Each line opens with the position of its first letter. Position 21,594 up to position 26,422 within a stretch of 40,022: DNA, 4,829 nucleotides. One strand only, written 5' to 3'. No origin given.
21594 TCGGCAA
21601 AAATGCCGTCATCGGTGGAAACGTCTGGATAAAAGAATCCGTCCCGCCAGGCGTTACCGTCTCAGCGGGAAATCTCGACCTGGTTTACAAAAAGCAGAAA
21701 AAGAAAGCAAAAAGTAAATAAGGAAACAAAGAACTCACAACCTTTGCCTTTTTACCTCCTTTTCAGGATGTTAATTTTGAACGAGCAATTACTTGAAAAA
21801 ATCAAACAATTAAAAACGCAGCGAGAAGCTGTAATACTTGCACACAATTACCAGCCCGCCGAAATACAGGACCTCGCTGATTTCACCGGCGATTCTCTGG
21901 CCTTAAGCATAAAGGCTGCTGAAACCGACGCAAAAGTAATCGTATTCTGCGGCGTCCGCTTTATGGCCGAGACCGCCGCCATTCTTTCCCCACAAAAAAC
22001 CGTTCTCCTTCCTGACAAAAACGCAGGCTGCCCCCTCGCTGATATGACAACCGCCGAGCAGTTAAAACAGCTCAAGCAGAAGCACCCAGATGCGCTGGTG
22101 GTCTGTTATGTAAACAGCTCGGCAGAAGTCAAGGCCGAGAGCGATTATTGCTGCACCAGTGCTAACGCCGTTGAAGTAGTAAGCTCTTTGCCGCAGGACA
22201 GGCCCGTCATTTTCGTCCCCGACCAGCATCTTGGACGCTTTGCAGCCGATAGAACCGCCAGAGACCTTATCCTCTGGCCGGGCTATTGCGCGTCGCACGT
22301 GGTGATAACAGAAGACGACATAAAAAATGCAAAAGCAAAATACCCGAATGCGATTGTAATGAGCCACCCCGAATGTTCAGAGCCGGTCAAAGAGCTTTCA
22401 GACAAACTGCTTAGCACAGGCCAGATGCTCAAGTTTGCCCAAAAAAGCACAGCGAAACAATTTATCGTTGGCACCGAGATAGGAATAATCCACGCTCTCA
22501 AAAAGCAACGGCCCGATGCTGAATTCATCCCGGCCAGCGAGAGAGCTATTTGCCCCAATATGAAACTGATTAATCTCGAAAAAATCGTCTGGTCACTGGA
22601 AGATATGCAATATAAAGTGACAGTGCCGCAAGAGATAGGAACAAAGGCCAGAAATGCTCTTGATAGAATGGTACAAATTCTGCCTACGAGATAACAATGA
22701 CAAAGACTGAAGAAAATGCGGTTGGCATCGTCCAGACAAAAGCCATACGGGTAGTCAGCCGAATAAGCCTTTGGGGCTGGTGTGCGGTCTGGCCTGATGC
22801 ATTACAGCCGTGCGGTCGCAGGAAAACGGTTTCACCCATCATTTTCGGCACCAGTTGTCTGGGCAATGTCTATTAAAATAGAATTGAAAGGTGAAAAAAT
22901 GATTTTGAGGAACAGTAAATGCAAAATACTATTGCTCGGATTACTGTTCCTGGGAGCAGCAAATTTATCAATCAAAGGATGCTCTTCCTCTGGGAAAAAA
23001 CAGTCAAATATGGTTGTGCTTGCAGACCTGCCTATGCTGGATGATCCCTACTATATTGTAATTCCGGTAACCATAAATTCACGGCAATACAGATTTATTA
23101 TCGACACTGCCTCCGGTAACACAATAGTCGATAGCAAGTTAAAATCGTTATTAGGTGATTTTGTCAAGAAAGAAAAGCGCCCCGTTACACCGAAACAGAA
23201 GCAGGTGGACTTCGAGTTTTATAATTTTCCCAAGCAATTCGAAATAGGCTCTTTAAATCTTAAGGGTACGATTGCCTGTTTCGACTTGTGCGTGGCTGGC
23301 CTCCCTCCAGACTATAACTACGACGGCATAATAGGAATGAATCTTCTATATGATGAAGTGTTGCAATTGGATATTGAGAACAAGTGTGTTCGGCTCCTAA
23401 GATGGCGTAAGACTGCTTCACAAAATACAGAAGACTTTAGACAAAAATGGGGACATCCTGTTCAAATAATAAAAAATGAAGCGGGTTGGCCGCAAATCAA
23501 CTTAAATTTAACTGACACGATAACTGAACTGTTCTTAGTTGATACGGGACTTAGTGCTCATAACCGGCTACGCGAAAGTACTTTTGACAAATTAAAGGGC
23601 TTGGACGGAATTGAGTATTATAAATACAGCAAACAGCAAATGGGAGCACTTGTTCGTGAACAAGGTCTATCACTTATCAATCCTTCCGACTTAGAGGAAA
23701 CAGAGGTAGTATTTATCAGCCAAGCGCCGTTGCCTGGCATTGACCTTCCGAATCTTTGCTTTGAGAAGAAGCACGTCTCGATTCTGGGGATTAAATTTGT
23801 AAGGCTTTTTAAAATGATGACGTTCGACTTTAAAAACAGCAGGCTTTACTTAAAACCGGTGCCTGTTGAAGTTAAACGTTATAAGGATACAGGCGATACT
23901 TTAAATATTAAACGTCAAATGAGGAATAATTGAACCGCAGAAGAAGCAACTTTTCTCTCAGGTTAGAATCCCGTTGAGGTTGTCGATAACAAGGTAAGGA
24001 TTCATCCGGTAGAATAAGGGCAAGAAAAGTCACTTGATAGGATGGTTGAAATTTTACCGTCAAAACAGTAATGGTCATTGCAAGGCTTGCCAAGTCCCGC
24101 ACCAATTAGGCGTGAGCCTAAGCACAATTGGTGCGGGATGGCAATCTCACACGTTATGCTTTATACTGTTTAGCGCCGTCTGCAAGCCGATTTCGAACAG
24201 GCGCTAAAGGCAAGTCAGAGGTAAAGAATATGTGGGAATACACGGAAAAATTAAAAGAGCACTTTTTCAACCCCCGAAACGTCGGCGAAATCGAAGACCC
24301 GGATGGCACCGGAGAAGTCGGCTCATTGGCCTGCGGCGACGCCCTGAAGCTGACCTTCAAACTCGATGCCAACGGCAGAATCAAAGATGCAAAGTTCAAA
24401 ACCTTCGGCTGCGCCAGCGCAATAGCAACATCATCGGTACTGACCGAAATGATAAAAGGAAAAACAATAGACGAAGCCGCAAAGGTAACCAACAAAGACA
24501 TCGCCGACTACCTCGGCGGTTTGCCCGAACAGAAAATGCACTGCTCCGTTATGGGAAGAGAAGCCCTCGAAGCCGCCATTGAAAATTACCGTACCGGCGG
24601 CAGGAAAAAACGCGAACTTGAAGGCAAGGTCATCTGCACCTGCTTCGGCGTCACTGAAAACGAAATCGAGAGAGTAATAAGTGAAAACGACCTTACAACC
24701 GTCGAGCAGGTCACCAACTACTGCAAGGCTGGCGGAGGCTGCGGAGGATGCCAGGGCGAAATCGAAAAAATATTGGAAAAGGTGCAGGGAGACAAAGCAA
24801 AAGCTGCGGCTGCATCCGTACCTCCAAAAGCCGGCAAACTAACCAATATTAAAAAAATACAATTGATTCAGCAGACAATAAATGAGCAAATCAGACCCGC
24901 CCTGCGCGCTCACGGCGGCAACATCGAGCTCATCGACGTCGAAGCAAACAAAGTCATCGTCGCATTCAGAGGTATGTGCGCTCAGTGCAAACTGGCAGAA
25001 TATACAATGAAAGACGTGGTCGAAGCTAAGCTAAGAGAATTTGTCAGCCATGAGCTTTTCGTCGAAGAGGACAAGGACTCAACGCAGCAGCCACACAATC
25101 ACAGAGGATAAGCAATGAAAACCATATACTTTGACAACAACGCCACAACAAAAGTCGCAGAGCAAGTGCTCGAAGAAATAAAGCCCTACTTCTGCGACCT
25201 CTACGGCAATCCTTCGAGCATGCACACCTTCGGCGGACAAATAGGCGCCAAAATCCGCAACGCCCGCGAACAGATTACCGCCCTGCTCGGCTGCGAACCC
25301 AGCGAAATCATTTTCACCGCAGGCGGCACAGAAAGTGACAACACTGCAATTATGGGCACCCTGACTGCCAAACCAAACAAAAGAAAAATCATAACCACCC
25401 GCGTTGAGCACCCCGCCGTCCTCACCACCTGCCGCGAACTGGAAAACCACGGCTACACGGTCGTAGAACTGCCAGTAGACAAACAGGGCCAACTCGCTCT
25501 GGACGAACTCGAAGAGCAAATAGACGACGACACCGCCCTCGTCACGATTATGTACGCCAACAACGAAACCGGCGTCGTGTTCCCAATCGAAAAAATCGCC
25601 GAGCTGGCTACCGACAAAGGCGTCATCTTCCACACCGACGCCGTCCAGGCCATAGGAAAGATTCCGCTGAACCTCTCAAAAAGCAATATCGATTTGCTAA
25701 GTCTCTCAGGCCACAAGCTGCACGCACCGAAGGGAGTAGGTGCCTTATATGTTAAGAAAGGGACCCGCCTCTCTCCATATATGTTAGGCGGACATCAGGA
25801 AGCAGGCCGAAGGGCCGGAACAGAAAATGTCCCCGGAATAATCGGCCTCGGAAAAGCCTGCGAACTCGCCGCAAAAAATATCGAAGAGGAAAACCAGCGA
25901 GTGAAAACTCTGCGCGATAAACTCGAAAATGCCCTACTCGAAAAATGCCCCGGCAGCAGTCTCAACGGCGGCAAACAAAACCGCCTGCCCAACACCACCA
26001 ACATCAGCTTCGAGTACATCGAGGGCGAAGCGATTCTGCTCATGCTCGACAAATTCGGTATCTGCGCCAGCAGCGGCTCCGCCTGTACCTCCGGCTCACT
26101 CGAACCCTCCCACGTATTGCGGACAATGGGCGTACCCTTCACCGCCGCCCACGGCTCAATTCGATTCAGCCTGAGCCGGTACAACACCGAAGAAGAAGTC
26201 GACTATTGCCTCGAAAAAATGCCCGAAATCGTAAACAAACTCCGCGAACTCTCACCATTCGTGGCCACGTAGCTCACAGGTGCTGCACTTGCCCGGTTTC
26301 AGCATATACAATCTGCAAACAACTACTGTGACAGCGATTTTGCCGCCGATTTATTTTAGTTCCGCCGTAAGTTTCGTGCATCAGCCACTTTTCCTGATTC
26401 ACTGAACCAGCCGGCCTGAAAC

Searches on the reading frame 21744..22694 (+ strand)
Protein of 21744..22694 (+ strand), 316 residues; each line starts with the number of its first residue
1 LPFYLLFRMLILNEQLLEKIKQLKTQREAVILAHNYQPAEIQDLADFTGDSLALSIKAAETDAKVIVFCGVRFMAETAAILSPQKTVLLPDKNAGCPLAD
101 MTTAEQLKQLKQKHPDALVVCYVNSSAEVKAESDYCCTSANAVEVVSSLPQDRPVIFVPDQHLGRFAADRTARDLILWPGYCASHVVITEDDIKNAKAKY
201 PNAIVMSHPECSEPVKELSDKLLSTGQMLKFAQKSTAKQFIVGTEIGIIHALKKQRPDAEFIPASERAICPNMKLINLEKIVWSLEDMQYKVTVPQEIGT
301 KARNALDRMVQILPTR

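Call 28: search_protein_families(library=pfam, proteins=[window:21744-22694:+], max_evalue=0.001)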
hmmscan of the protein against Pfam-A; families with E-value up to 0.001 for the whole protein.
window:21744-22694:+ (316 aa): 1 family
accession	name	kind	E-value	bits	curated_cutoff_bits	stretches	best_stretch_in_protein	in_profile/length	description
PF02445.21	NadA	-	4.8e-124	413.7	27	1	18-310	1-294/295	Quinolinate synthetase A protein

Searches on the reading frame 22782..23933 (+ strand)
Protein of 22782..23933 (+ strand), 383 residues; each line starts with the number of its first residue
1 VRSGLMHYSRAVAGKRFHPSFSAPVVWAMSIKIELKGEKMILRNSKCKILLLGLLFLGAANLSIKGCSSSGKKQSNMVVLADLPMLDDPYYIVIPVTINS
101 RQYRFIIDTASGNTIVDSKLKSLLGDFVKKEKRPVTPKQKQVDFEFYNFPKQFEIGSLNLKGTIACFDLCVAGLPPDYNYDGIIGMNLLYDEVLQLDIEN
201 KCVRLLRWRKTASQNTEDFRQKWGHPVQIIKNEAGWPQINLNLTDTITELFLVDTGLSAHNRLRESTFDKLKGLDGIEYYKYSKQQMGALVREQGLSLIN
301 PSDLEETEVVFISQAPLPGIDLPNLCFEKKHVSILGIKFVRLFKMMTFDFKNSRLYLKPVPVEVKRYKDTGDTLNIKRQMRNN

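Call 28: search_protein_families(library=pfam, proteins=[window:22782-23933:+], max_evalue=0.001)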
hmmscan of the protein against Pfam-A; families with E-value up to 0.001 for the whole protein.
window:22782-23933:+ (383 aa): 2 families
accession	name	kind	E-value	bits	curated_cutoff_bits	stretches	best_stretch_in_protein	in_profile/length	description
PF13650.11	Asp_protease_2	-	4.4e-06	27.7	24.3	0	94-187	1-89/90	Aspartyl protease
PF13975.11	gag-asp_proteas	-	0.0007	20.6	28.2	0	94-189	1-90/92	gag-polyprotein putative aspartyl protease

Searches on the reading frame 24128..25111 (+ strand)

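Call 28: search_protein_families(library=pfam, proteins=[window:24128-25111:+], max_evalue=0.001)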
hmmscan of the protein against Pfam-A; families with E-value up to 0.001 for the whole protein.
window:24128-25111:+ (327 aa): 3 families
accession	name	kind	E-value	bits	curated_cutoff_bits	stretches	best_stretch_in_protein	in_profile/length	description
PF01592.21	NifU_N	-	6e-51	172.3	22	1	37-156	1-122/127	NifU-like N terminal domain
PF01106.22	NifU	-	1.8e-20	73.3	27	1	247-311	1-65/67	NifU-like domain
PF04324.20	Fer2_BFD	-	4.5e-18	65.8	26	1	168-217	1-49/50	BFD-like [2Fe-2S] binding domain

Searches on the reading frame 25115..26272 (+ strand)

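Call 28: search_protein_families(library=pfam, proteins=[window:25115-26272:+], max_evalue=0.001)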
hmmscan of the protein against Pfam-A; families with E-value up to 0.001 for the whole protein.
window:25115-26272:+ (385 aa): 4 families
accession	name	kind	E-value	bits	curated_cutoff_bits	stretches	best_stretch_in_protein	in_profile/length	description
PF00266.25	Aminotran_5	-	6.2e-95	318.7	21.5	1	4-364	1-370/371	Aminotransferase class-V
PF00155.27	Aminotran_1_2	-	3.9e-09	36.6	19.7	1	48-172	45-182/361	Aminotransferase class I and II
PF01212.27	Beta_elim_lyase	-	4.9e-09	36.4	27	1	48-207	35-206/288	Beta-eliminating lyase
PF01041.23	DegT_DnrJ_EryC1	-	2.3e-05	24.2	19.8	1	65-181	42-151/360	DegT/DnrJ/EryC1/StrS aminotransferase family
